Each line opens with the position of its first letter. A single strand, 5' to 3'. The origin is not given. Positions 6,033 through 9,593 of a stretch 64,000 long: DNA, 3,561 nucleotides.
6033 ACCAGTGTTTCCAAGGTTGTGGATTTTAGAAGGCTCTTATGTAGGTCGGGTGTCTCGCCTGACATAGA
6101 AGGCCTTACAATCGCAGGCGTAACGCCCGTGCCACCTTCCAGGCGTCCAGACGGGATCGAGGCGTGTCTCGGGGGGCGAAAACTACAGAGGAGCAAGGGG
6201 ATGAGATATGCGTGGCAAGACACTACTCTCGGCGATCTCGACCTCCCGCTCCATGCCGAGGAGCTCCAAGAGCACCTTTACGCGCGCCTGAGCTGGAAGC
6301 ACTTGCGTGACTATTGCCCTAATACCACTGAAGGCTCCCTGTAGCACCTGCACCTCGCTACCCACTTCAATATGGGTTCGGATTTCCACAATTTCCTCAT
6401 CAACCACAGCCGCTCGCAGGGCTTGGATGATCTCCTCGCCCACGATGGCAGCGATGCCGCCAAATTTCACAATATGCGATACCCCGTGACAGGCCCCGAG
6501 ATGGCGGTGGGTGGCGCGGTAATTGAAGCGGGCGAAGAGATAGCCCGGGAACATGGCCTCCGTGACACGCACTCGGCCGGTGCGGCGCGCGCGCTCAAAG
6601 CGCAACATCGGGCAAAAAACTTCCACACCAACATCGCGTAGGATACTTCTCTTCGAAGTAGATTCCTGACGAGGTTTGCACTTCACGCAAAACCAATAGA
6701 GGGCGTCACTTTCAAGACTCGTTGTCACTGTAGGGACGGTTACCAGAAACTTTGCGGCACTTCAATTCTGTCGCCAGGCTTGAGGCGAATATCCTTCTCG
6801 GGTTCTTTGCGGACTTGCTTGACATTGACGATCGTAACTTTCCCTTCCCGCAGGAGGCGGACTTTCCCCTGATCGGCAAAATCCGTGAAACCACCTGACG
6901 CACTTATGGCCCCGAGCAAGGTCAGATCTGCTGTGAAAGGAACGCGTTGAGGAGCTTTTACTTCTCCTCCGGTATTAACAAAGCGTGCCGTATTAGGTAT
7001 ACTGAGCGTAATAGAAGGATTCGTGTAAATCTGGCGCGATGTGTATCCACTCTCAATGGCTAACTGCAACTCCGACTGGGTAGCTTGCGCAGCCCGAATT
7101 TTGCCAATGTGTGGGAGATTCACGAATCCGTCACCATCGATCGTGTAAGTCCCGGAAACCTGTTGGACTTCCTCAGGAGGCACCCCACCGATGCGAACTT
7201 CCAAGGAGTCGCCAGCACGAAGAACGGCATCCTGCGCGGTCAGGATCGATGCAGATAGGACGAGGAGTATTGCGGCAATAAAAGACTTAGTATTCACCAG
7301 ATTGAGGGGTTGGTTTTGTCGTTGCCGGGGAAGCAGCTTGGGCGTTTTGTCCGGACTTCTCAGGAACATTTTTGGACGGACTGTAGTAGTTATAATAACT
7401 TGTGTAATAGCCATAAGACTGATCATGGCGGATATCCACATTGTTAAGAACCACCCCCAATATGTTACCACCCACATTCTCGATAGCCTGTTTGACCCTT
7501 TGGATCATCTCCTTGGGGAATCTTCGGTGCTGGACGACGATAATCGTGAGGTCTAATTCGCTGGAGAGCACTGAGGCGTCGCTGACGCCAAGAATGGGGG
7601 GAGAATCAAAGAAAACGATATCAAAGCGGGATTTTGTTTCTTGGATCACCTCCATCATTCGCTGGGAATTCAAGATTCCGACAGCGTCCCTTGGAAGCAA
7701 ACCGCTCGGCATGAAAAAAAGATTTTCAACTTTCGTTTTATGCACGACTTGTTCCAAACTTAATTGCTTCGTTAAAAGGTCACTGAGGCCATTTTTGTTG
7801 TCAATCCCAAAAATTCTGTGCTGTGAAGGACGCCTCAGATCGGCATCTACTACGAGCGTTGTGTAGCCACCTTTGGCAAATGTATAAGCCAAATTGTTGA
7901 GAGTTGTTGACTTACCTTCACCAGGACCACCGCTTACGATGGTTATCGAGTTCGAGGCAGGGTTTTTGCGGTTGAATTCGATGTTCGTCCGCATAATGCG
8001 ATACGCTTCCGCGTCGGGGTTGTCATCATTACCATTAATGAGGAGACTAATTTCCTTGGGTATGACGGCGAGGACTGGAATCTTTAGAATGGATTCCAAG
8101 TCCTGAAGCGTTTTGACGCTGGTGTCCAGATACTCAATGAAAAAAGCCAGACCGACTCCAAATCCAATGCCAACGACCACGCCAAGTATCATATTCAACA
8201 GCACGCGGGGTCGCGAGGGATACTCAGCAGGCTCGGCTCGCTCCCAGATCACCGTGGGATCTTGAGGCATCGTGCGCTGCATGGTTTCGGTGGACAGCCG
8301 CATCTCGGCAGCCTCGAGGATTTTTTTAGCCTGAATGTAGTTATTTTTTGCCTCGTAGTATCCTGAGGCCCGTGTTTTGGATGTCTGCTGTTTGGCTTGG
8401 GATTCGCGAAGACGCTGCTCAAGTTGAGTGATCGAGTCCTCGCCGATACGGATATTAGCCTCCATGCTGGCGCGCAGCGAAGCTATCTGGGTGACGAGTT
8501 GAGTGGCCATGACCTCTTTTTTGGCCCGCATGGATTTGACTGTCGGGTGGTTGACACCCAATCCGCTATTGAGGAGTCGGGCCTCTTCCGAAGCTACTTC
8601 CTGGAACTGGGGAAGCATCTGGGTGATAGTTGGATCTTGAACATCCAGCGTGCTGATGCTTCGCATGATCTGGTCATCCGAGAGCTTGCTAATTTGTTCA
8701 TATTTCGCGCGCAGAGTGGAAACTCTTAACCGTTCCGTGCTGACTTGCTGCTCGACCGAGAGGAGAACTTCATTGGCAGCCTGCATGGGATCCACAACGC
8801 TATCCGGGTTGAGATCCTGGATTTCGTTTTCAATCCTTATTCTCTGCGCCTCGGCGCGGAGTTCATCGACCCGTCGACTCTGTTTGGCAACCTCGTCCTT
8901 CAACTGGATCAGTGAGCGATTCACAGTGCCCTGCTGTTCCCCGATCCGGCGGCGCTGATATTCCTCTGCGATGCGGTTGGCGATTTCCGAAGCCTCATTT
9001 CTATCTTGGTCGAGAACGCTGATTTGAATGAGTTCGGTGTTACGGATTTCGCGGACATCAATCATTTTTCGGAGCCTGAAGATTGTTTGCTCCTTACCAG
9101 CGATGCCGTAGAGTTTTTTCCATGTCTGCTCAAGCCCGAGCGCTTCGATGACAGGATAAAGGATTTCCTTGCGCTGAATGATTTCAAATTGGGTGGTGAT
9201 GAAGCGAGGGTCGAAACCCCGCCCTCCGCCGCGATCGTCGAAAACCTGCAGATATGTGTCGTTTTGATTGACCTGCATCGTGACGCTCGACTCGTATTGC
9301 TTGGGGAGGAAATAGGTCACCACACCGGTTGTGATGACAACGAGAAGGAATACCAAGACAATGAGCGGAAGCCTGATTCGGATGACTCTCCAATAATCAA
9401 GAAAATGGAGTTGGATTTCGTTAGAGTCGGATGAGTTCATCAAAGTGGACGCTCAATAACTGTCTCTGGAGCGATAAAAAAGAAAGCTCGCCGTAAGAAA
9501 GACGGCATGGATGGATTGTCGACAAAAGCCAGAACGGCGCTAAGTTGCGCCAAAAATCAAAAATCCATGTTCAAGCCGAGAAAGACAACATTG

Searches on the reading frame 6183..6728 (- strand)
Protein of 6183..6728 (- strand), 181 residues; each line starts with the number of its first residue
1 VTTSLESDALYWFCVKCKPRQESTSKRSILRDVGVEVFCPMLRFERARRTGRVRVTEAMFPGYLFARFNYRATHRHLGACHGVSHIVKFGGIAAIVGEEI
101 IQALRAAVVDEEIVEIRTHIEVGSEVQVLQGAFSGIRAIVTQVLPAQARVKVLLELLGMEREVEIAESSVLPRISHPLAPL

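Call 91: search_protein_families(library=pfam, proteins=[window:6183-6728:-], max_evalue=0.00001)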
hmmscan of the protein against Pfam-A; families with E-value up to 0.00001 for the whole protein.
window:6183-6728:- (181 aa): 1 family
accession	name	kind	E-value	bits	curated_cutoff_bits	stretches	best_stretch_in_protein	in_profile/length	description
PF02357.24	NusG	-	1.8e-13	51.2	22.2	1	11-103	2-91/93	Transcription termination factor nusG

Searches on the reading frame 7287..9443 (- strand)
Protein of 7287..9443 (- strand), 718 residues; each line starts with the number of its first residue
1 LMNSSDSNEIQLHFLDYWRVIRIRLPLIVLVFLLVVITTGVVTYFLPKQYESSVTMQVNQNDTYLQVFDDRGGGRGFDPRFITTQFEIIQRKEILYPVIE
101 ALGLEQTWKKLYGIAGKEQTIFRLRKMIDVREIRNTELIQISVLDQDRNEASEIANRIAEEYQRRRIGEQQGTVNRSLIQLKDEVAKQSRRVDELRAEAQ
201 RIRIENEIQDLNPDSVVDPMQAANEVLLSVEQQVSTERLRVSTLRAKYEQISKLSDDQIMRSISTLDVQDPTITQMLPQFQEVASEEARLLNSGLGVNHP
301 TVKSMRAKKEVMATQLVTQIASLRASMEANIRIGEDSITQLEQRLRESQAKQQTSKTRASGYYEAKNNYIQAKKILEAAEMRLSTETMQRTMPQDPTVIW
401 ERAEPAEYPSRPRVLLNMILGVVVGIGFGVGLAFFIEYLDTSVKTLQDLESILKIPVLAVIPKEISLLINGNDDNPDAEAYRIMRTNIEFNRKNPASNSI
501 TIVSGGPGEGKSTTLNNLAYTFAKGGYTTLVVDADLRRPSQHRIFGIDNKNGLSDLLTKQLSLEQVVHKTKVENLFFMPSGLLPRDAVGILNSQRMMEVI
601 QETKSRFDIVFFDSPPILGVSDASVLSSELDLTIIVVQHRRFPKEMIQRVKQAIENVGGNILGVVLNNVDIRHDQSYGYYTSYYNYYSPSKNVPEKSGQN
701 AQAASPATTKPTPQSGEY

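Call 91: search_protein_families(library=pfam, proteins=[window:7287-9443:-], max_evalue=0.00001)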
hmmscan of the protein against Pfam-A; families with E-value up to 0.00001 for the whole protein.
window:7287-9443:- (718 aa): 3 families
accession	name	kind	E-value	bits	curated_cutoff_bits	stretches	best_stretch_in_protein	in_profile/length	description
PF13614.12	AAA_31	-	1.2e-15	58.3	27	1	500-657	4-167/177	AAA domain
PF10609.15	ParA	-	4.8e-12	46.3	27.1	1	498-668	4-174/246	NUBPL iron-transfer P-loop NTPase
PF01656.29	CbiA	-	3.3e-11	43.7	25.4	1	500-672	1-86/125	CobQ/CobB/MinD/ParA nucleotide binding domain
